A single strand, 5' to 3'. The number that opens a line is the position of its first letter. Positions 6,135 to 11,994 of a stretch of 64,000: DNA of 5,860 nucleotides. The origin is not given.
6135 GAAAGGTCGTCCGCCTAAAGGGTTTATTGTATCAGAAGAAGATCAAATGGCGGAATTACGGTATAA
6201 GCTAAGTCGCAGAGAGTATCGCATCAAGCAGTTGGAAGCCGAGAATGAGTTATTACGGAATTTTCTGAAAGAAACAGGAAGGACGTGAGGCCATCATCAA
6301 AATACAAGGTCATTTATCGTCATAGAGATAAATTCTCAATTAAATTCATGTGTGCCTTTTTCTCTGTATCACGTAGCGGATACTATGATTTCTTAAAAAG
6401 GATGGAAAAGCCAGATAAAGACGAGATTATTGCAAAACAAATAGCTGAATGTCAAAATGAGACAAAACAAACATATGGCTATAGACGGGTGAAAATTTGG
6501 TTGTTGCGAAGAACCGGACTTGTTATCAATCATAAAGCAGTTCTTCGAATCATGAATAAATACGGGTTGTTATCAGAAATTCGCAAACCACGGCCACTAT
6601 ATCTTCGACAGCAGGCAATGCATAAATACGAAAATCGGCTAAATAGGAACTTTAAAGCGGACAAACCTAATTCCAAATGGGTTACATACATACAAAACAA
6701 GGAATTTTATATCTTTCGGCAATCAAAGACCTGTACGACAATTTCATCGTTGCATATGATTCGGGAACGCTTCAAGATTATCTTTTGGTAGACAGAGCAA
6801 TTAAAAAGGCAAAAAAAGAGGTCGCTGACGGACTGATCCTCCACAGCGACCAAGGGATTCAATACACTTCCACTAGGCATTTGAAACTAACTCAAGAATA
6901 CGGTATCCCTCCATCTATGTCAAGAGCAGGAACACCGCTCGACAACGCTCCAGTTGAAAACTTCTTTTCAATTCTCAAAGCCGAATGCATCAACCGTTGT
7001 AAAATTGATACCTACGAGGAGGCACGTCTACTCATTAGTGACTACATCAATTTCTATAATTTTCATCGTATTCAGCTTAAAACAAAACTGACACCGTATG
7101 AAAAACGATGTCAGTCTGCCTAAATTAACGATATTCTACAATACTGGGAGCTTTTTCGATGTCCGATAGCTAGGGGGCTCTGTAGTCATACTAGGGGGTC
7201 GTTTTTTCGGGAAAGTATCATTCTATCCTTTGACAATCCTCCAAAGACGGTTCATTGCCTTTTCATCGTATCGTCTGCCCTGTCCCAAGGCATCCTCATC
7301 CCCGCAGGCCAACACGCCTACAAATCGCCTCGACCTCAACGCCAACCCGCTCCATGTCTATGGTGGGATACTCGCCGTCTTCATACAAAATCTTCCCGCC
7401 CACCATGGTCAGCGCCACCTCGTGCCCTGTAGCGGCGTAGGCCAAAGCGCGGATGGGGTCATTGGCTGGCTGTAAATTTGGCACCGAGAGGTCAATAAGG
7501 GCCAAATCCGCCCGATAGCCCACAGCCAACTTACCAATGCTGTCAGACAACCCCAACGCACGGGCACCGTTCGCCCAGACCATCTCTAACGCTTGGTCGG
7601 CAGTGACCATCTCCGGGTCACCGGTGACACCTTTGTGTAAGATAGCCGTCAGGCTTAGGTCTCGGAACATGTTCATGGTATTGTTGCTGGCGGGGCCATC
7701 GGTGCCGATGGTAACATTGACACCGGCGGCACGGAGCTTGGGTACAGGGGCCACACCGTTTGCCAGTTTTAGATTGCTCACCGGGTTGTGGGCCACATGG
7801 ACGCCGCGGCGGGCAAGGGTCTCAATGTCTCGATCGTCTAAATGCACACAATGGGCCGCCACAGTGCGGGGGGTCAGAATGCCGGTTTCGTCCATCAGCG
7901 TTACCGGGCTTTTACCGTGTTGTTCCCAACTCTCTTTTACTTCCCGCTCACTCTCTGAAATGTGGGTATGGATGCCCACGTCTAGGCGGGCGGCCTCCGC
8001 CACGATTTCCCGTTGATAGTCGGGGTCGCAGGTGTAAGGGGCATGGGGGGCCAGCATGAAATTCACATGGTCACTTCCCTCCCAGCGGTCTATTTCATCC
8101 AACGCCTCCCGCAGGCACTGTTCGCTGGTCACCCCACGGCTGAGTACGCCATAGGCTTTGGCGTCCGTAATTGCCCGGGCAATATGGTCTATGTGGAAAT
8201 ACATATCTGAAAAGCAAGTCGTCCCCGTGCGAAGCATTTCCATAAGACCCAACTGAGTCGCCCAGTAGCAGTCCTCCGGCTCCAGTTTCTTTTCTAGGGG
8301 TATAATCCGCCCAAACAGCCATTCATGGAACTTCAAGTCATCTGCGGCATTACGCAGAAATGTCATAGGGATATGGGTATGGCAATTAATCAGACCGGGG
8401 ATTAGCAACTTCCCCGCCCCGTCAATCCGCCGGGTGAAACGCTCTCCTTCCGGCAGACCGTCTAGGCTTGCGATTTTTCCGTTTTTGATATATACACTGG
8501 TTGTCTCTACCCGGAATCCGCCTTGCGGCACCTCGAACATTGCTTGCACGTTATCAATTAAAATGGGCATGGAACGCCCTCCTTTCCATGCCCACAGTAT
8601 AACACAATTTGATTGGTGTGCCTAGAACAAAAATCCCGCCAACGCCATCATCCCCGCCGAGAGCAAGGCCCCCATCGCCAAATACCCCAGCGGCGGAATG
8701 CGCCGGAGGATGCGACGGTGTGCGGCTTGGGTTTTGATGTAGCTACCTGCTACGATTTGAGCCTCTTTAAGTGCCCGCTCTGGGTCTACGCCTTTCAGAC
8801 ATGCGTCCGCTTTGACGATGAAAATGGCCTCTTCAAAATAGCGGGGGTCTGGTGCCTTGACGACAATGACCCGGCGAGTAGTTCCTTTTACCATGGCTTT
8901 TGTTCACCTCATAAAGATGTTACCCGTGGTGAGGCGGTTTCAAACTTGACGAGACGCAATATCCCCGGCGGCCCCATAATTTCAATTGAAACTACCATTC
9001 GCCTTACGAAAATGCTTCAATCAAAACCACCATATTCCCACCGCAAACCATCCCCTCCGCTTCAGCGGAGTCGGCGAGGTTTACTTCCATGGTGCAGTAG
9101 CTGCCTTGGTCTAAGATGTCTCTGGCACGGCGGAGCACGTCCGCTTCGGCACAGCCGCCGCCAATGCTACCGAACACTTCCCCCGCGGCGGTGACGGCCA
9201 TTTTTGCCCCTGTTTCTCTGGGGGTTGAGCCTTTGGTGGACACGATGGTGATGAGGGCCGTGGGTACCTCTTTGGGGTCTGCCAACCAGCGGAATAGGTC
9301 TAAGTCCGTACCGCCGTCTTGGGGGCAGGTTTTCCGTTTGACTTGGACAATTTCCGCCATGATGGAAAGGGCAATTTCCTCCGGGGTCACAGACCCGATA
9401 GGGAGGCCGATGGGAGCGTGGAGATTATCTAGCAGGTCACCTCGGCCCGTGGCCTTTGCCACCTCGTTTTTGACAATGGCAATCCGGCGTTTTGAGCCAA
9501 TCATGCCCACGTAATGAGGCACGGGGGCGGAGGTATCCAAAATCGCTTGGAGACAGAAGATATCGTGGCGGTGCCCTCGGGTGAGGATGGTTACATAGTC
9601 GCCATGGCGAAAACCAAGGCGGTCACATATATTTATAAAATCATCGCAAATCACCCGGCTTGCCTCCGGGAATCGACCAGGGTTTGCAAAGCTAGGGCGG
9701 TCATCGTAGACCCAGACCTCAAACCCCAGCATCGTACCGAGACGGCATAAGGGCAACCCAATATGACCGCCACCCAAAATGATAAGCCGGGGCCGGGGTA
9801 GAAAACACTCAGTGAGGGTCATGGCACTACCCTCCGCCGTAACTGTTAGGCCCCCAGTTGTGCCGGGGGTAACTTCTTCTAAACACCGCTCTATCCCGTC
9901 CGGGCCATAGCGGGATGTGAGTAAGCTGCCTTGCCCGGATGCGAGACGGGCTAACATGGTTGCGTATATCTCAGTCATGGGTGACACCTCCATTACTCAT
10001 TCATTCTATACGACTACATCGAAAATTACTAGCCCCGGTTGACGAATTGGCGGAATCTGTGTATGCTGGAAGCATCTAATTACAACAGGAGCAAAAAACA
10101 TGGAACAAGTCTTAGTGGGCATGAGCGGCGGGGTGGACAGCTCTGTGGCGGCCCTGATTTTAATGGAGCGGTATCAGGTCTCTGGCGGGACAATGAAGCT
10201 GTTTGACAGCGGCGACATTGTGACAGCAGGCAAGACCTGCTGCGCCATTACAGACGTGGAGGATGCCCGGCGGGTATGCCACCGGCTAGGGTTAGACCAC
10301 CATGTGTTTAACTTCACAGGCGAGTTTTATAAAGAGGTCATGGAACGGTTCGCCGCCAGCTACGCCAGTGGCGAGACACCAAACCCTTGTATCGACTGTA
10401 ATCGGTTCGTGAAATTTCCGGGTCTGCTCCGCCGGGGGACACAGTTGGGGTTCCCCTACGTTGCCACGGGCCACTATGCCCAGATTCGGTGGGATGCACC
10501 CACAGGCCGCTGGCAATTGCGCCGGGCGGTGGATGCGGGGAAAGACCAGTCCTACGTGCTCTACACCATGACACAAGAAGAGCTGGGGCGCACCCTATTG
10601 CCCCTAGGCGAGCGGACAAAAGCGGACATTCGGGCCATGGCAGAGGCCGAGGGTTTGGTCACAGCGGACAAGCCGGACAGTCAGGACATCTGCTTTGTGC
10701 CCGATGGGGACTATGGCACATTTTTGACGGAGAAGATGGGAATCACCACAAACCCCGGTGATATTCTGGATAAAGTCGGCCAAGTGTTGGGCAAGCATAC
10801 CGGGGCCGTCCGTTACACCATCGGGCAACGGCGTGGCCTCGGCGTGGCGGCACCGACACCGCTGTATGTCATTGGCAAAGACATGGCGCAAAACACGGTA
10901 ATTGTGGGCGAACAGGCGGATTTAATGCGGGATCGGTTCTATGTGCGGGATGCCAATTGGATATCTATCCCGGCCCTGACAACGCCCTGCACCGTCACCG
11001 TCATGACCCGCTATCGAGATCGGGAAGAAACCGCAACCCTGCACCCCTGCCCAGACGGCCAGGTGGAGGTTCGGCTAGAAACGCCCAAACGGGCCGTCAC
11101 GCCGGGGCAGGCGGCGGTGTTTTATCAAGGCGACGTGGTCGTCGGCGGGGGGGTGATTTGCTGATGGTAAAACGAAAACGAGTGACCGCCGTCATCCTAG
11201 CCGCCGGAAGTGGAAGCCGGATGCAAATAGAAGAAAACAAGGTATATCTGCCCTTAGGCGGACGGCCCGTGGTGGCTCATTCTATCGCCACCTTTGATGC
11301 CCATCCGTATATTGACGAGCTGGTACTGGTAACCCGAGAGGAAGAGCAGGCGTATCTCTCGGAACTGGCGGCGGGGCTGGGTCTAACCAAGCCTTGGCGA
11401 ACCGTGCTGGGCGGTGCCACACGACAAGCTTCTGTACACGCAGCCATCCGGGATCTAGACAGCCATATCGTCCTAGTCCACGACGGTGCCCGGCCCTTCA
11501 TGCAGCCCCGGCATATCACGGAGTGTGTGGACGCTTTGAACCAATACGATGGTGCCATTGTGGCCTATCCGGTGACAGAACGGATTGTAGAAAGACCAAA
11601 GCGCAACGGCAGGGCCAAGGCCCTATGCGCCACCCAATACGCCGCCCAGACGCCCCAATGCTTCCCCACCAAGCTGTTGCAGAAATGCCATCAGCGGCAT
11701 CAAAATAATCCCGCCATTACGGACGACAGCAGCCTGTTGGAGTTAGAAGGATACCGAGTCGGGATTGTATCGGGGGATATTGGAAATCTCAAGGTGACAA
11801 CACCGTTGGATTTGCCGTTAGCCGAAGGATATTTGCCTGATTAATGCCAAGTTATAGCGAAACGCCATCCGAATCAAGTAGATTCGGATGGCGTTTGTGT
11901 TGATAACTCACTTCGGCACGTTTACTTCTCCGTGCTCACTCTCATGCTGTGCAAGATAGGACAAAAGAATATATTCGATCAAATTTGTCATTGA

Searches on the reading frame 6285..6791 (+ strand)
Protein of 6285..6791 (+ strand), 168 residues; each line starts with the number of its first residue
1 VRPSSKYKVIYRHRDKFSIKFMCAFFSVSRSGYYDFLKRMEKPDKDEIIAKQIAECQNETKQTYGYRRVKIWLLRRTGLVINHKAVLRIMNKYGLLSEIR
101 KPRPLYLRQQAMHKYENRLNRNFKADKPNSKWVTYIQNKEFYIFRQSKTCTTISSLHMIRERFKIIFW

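Call 15: search_protein_families(library=pfam, max_evalue=0.001, proteins=[window:6285-6791:+])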
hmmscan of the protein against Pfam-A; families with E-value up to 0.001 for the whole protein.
window:6285-6791:+ (168 aa): 1 family
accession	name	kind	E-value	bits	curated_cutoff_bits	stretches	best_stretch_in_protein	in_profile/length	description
PF13276.12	HTH_21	-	2.1e-15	57.1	28.1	1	45-103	3-60/60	HTH-like domain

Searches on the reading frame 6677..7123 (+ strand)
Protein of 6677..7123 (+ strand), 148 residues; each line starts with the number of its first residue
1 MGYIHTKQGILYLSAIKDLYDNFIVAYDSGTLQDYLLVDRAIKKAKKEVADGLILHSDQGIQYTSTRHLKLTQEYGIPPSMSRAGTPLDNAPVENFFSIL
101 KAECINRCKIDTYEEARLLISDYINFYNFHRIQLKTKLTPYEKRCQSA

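Call 15: search_protein_families(library=pfam, max_evalue=0.001, proteins=[window:6677-7123:+])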
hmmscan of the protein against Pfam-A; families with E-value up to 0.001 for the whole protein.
window:6677-7123:+ (148 aa): 3 families
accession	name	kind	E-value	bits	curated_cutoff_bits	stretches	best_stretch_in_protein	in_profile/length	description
PF00665.32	rve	-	6.6e-15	55.7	32.6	1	3-87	14-102/102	Integrase core domain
PF13333.12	rve_2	-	9.3e-13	48.6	22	1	94-146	1-54/56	Integrase core domain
PF13683.12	rve_3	-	1.6e-08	34.6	26.5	1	76-131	2-57/67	Integrase core domain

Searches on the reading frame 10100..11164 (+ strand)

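Call 15: search_protein_families(library=pfam, max_evalue=0.001, proteins=[window:10100-11164:+])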
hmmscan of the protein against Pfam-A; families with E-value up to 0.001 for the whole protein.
window:10100-11164:+ (354 aa): 4 families
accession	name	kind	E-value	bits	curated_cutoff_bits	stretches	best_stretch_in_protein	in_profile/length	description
PF03054.22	tRNA_Me_trans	-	1.9e-66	224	20.6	1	3-201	2-201/202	tRNA methyl transferase HUP domain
PF20258.4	tRNA_Me_trans_C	-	2.5e-20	73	20.6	1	278-353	2-77/77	Aminomethyltransferase beta-barrel domain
PF20259.3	tRNA_Me_trans_M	-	1.7e-18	66.3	27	1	215-271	8-66/66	tRNA methyl transferase PRC-barrel domain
PF00733.27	Asn_synthase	-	0.00071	19.8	21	0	6-84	22-91/354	Asparagine synthase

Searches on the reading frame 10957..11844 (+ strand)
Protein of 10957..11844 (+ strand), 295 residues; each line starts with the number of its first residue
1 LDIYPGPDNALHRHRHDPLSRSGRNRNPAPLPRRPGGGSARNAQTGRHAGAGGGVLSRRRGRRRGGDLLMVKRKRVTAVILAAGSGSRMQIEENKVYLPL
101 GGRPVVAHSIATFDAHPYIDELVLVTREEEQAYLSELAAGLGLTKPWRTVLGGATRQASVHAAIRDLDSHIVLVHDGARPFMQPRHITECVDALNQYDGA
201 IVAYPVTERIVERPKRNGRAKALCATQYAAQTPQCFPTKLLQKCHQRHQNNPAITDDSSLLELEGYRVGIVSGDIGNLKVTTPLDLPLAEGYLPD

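Call 15: search_protein_families(library=pfam, max_evalue=0.001, proteins=[window:10957-11844:+])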
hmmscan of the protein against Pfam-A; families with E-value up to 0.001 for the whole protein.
window:10957-11844:+ (295 aa): 3 families
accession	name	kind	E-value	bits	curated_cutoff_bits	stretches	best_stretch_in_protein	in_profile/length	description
PF01128.25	IspD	-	7.2e-54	183.3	27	1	76-293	1-219/221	2-C-methyl-D-erythritol 4-phosphate cytidylyltransferase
PF12804.13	NTP_transf_3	-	7.1e-15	56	27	1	78-246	1-143/160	MobA-like NTP transferase domain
PF02348.25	CTP_transf_3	-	0.00022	21.5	22.6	1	93-198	14-118/217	Cytidylyltransferase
